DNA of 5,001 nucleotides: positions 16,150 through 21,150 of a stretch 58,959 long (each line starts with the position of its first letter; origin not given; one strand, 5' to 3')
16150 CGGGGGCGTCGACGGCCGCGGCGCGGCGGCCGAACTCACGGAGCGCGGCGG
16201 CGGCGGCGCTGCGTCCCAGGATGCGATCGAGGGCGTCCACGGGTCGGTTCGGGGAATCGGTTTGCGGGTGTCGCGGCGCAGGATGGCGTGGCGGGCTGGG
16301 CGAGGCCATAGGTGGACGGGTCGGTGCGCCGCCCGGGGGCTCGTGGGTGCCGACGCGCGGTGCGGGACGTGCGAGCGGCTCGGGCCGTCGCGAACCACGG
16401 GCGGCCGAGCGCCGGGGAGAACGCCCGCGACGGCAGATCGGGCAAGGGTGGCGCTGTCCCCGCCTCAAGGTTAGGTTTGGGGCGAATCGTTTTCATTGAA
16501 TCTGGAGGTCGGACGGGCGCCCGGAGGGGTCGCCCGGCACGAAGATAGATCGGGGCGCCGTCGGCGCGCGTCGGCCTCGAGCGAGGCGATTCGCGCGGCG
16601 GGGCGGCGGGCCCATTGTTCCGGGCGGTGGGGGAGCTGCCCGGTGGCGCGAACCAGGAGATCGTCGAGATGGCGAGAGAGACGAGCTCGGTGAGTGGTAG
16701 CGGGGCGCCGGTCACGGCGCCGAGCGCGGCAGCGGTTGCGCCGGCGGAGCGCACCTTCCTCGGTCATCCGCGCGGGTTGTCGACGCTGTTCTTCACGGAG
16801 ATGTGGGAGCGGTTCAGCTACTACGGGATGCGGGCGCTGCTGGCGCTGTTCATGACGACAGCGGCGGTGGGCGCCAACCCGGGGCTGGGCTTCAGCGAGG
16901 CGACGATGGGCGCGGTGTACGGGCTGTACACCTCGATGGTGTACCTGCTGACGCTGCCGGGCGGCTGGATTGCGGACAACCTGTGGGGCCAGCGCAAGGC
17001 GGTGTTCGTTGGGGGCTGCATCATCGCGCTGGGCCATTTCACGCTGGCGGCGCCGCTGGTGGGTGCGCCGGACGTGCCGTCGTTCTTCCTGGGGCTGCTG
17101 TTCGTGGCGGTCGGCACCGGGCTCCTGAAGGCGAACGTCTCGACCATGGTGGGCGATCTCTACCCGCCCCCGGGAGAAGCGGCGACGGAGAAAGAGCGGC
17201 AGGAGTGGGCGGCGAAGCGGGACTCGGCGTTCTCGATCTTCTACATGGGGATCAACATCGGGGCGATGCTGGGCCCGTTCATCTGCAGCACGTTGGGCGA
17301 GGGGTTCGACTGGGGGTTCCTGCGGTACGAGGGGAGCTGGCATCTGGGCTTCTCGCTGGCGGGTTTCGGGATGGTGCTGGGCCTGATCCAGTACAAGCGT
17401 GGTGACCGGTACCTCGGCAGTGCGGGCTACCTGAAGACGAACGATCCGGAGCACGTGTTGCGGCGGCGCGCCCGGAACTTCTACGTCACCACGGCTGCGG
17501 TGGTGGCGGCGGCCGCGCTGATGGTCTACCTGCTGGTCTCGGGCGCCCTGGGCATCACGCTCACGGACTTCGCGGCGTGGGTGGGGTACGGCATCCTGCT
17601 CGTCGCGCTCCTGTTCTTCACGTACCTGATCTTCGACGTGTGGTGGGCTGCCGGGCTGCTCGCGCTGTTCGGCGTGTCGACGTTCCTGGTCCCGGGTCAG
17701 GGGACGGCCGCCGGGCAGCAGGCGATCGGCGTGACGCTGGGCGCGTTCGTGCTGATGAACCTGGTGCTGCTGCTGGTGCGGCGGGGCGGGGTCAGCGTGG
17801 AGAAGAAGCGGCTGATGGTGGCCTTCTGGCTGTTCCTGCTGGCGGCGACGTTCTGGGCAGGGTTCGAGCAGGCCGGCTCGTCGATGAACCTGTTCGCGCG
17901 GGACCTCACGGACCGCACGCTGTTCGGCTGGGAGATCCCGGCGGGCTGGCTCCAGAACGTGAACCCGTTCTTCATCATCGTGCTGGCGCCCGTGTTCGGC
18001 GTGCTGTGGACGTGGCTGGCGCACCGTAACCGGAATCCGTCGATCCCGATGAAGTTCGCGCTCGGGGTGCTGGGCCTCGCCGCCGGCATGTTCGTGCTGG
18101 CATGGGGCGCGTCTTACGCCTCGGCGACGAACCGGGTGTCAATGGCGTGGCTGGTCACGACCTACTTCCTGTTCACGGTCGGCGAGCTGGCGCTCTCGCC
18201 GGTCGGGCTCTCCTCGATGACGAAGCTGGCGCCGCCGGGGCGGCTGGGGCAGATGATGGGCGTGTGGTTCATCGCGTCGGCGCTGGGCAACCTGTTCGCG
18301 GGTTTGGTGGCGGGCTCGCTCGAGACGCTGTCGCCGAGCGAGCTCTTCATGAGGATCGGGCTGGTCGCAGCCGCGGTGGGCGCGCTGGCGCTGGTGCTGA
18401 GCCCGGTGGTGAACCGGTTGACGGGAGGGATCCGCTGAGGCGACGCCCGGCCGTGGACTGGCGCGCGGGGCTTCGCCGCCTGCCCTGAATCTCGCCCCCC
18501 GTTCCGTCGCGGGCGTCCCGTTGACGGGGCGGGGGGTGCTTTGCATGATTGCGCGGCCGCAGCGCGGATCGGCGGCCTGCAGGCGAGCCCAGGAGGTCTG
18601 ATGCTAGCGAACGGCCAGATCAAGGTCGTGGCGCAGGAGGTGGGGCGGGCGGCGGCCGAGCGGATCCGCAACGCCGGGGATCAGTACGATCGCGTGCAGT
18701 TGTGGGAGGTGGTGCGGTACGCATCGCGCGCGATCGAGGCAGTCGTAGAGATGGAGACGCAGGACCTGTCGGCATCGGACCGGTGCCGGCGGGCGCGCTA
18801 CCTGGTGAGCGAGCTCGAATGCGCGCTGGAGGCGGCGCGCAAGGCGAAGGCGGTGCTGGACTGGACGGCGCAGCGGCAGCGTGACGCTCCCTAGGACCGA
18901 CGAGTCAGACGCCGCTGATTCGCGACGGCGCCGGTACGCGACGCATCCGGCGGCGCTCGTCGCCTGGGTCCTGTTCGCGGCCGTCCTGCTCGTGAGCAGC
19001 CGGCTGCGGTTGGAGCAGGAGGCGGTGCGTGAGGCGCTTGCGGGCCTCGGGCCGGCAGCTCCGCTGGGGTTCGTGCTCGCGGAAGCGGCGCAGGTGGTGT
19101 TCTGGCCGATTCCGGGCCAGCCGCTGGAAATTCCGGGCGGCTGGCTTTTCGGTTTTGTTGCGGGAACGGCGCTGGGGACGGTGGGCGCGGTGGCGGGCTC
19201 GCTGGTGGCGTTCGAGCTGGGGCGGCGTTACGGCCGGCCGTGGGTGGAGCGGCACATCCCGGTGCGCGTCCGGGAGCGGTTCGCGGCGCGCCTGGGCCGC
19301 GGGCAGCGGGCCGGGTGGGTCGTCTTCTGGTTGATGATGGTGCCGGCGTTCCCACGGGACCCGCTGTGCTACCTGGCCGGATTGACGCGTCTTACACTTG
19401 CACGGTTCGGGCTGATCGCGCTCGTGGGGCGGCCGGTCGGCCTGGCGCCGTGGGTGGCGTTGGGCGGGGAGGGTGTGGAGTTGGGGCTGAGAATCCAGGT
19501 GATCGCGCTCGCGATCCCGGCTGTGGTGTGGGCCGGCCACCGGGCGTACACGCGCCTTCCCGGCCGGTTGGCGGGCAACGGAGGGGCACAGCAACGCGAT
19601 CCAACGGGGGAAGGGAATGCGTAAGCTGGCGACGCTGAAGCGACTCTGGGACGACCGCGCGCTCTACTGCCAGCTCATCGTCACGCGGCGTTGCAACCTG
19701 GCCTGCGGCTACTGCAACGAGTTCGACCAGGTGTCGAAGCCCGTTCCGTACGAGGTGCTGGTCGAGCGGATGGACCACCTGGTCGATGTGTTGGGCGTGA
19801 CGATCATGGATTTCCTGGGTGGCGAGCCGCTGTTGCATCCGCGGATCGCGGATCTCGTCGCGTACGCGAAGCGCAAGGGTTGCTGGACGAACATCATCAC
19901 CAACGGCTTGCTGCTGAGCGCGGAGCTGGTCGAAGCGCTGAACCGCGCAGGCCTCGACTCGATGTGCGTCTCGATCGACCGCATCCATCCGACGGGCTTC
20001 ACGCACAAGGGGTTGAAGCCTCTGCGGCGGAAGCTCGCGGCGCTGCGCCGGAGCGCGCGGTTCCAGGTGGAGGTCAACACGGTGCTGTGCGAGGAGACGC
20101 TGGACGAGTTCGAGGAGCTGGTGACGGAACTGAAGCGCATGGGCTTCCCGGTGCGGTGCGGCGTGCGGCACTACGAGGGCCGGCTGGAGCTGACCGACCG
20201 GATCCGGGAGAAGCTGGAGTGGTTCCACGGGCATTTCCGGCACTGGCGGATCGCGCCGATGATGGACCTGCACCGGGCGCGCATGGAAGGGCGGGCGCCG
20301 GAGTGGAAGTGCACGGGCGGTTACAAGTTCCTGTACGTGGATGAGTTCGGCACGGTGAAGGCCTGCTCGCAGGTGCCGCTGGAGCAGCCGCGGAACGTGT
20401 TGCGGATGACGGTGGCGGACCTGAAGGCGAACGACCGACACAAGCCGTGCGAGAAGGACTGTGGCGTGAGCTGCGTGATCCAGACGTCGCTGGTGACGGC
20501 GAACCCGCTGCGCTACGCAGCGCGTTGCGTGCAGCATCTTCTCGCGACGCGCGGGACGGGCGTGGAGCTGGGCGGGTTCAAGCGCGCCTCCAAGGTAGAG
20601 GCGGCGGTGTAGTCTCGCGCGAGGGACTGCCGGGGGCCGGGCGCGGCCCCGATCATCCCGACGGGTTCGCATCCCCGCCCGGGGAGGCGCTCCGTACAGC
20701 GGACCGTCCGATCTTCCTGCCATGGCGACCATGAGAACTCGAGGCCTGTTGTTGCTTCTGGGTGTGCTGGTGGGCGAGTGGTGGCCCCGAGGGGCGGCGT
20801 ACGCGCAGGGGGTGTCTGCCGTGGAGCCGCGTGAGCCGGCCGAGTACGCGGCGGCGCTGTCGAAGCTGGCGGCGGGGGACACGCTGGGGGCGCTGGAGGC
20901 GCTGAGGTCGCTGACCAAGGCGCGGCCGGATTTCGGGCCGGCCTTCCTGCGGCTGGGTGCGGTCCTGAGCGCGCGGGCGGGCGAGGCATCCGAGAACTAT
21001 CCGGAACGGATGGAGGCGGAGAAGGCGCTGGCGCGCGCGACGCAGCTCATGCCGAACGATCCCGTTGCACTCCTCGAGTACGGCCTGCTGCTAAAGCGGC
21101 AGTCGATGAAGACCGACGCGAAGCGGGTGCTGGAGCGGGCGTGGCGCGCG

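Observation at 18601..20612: Overlapping three-gene operon: 98-aa cytoplasmic protein, DedA/TVP38 membrane protein, radical SAM enzyme with Cys-rich C-terminus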

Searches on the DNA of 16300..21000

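Call 88: search_rna_families(source=window, start=16300, end=21000, threshold=evalue, max_evalue=1)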
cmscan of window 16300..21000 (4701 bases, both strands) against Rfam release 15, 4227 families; matches with E-value up to 1: 0.
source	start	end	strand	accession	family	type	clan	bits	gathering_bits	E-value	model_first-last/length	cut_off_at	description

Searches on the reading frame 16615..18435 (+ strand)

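Call 3: search_protein_families(library=pfam, proteins=[window:16615-18435:+], max_evalue=0.01)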
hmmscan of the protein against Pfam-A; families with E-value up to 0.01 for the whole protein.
window:16615-18435:+ (607 aa): 2 families
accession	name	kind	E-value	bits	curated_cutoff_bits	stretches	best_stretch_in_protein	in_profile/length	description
PF00854.27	PTR2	-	2.4e-61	208.2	27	2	396-569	197-379/392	POT family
PF07690.21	MFS_1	-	1.2e-20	74.2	33.4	3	74-378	13-307/347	Major Facilitator Superfamily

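Call 4: search_protein_families(library=ncbifam, proteins=[window:16615-18435:+], max_evalue=0.01)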
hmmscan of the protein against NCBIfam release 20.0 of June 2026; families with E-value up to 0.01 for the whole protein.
window:16615-18435:+ (607 aa): 6 families
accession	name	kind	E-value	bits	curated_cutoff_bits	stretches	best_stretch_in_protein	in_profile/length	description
TIGR00924.1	yjdL_sub1_fam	subfamily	8.1e-116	387.8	130.2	2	45-308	2-231/475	oligopeptide:H+ symporter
NF007137.0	PRK09584.1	equivalog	3.5e-60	204.2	728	2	346-603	226-486/500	dipeptide/tripeptide permease DtpA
NF012006.0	PRK15462.1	subfamily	1.8e-48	165.5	623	2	52-332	8-245/493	dipeptide permease DtpD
NF007575.0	PRK10207.1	equivalog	1.9e-47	162.1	856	2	46-264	7-194/489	dipeptide/tripeptide permease DtpB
TIGR00926.1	2A1704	subfamily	4.2e-32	111.4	821.6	3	58-265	8-199/671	oligopeptide:H+ symporter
TIGR00880.1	2_A_01_02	superfamily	0.00068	19.8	131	1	122-235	23-118/141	multidrug resistance protein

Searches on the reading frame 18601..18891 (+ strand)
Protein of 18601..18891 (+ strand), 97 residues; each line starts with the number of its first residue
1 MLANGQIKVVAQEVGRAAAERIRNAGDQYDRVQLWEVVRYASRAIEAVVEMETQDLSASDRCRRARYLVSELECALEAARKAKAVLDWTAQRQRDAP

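Call 3: search_protein_families(library=pfam, proteins=[window:18601-18891:+], max_evalue=0.01)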
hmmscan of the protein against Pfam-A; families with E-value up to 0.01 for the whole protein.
window:18601-18891:+ (97 aa): 0 families

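Call 4: search_protein_families(library=ncbifam, proteins=[window:18601-18891:+], max_evalue=0.01)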
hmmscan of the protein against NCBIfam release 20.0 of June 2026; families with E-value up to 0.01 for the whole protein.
window:18601-18891:+ (97 aa): 0 families

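Call 41: search_protein_families(library=phrogs, proteins=[window:18601-18891:+], max_evalue=1)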
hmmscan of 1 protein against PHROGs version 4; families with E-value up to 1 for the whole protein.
window:18601-18891:+ (97 aa): 3 families
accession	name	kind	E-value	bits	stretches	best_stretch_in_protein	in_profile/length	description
phrog_2219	-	unknown function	0.0028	19.2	1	3-73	8-74/83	-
phrog_3056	-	unknown function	0.055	14.5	1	15-51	10-45/58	-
phrog_23998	-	unknown function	0.21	13.1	1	33-85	37-89/92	-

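Call 52: search_protein_representatives(protein=window:18601-18891:+)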
Query: 97 residues. Proteins with E-value up to 0.001 (for the whole library): 15; up to 1e-10: 9; up to 1e-30: 0. The best 15 are listed.
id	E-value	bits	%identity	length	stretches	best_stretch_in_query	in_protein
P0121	3.7e-21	91.1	56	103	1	1-93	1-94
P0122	3.7e-19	84.8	52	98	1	1-96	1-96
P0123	1.3e-13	67.0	53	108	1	1-77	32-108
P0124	3.5e-13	65.7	58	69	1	25-88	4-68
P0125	2.0e-12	63.3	49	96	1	1-89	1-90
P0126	2.4e-12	63.0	59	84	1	2-64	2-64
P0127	2.8e-12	62.8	41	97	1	1-92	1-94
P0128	5.4e-12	61.9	62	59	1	39-96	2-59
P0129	4.8e-11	58.9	57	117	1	1-64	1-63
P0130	1.9e-10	57.0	40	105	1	2-86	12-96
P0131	2.6e-08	50.2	55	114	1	43-95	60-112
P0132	9.2e-08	48.4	54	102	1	1-56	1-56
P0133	9.4e-08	48.4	62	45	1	1-45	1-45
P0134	2.7e-07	46.9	42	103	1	1-90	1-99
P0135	2.2e-04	37.6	51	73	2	54-94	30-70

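Call 61: find_homologous_proteins(query=window:18601-18891:+, max_evalue=0.001)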
Query window:18601-18891:+ (97 aa): 16 proteins with E <= 0.001 among 33 candidates.
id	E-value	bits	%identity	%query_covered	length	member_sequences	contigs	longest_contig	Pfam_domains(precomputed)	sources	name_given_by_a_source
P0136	8.0e-51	187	98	100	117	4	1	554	-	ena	-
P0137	1.1e-45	171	91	99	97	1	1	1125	-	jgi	jgi:DNA polymerase/3'-5' exonuclease PolX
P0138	1.4e-43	164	87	98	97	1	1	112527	-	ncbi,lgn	ncbi:MAG TPA: hypothetical protein VF192_13835 [Longimicrobiales bacterium]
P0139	2.1e-43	164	86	98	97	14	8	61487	-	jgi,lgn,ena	-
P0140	4.7e-42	159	84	98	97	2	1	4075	-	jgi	jgi:hypothetical protein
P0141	2.3e-41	157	83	98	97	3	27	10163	-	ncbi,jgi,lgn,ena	-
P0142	7.6e-41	156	81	98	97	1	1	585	-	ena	-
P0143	1.4e-38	148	78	98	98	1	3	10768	-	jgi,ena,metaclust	metaclust:\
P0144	6.8e-37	143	78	96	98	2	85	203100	-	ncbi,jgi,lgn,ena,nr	ncbi:MAG: hypothetical protein DIU52_003470 [bacterium]|jgi:DNA polymerase/3'-5' exonuclease PolX|nr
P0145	1.1e-31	126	74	98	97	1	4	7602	-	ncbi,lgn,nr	ncbi:MAG: hypothetical protein HY561_08320 [Gemmatimonadetes bacterium]|nr:hypothetical protein [Gem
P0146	1.8e-30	122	67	96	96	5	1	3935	-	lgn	-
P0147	1.4e-29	120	66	98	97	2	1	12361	-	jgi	jgi:hypothetical protein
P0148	2.7e-29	119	66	95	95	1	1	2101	-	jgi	jgi:hypothetical protein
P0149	3.0e-28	115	64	99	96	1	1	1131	-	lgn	-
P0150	7.0e-26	108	61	96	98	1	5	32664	-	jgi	jgi:hypothetical protein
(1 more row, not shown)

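Call 69: predict_structure(alignment_id=A7)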
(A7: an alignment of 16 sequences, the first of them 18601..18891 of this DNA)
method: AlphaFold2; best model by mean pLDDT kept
length: 97 residues; sequences in the alignment: 16
mean_pLDDT: 91.6   pTM: 0.80
mean pLDDT of the five models: 91.6, 79.2, 73.4, 71.6, 66.2
residues with pLDDT >= 90: 70; 70-90: 24; 50-70: 3; < 50: 0
segments of 3 or more residues with pLDDT < 50: none
pLDDT, mean of each block of 10 residues (from residue 1): 86 98 91 96 97 95 98 96 80 76
secondary structure, 60 per line:
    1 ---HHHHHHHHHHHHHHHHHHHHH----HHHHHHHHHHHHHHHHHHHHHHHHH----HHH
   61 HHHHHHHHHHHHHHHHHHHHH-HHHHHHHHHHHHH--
elements in order: H4-24 H29-53 H58-81 H83-95

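Call 71: fold_search(model_id=the predicted structure, library=pdb)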
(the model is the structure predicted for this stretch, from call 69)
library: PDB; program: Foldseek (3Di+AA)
matches with E <= 10: 357; with E <= 0.001: 0
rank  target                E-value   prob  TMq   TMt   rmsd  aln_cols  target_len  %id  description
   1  6hum_E                5.0e-01  0.96  0.56  0.55   6.9        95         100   10  Structure of the photosynthetic complex I from Thermosynechococcus elongatus (released 2019-01-09)
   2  1r0d_A                7.8e-01  0.94  0.61  0.34   6.4        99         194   14  HIP1R THATCH DOMAIN CORE (released 2004-07-06)
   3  6khi_E                7.8e-01  0.90  0.53  0.52   6.9        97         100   10  Supercomplex for cylic electron transport in cyanobacteria (released 2020-02-12)
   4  3rko_G                9.2e-01  0.84  0.51  0.49   7.0        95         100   14  Crystal structure of the membrane domain of respiratory complex I from E. coli at 3.0 angstrom resolution (released 2011-08-03)
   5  4u7y_A                9.2e-01  0.66  0.40  0.46   6.5        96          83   12  Structure of the complex of VPS4B MIT and IST1 MIM (released 2015-02-11)
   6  2kub_MODEL_1_A        9.7e-01  0.82  0.46  0.53   5.2        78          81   13  Solution structure of the alpha subdomain of the major non-repeat unit of Fap1 fimbriae of Streptococcus paras (released 2010-07-21)
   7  6nbq_E                1.0e+00  0.77  0.51  0.49   6.9       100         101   10  T.elongatus NDH (data-set 1) (released 2019-02-27)
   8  7f9o_P                1.1e+00  0.87  0.58  0.57   6.6        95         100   12  PSI-NDH supercomplex of Barley (released 2021-12-22)
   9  5wd9                  1.1e+00  0.77  0.48  0.53   5.7        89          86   10  Crystal structure of Legionella pneumophila effector lpg2328 (released 2017-11-29)
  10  9grx_E                1.2e+00  0.90  0.61  0.60   6.2        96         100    8  NDH-PSI-LHCI supercomplex from S. oleracea (released 2025-02-12)
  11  2ap3                  1.2e+00  0.72  0.49  0.27  12.1        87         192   11  1.6 A Crystal Structure of a Conserved Protein of Unknown Function from Staphylococcus aureus (released 2005-09-27)
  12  7d3u_F                1.3e+00  0.87  0.57  0.63   3.9        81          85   12  Structure of Mrp complex from Dietzia sp. DQ12-45-1b (released 2020-12-09)
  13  8e9g_J                1.3e+00  0.87  0.51  0.24   2.8        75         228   11  Mycobacterial respiratory complex I with both quinone positions modelled (released 2022-10-12)
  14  8zak_B                1.3e+00  0.21  0.33  0.15  10.8       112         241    9  Crystal structure of the channel protein CorA from Campylobacter jejuni in complex with Ni2+ (released 2024-06-19)
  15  5abf_A                1.4e+00  0.96  0.61  0.10   2.1        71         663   10  Structure of GH84 with ligand (released 2015-11-18)
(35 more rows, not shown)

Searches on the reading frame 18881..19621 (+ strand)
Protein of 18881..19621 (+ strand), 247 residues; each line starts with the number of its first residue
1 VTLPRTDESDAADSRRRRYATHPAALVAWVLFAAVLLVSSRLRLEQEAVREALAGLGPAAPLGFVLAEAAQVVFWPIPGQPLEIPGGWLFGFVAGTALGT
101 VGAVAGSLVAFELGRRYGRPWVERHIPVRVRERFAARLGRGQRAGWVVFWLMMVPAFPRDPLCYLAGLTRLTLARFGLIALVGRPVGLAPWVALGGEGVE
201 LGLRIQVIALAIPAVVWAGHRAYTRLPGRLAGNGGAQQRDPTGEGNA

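Call 3: search_protein_families(library=pfam, proteins=[window:18881-19621:+], max_evalue=0.01)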
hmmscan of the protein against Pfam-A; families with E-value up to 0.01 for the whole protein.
window:18881-19621:+ (247 aa): 1 family
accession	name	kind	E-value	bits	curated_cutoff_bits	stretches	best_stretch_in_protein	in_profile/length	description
PF09335.16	VTT_dom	-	6.1e-19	69.1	33.9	1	77-195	1-121/123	VTT domain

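Call 4: search_protein_families(library=ncbifam, proteins=[window:18881-19621:+], max_evalue=0.01)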
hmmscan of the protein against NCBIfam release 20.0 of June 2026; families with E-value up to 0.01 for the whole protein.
window:18881-19621:+ (247 aa): 0 families

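Call 48: search_solved_structures(query=window:18881-19621:+, max_evalue=1)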
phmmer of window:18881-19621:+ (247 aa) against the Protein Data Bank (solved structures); distinct sequences matched with E-value up to 1: 0.
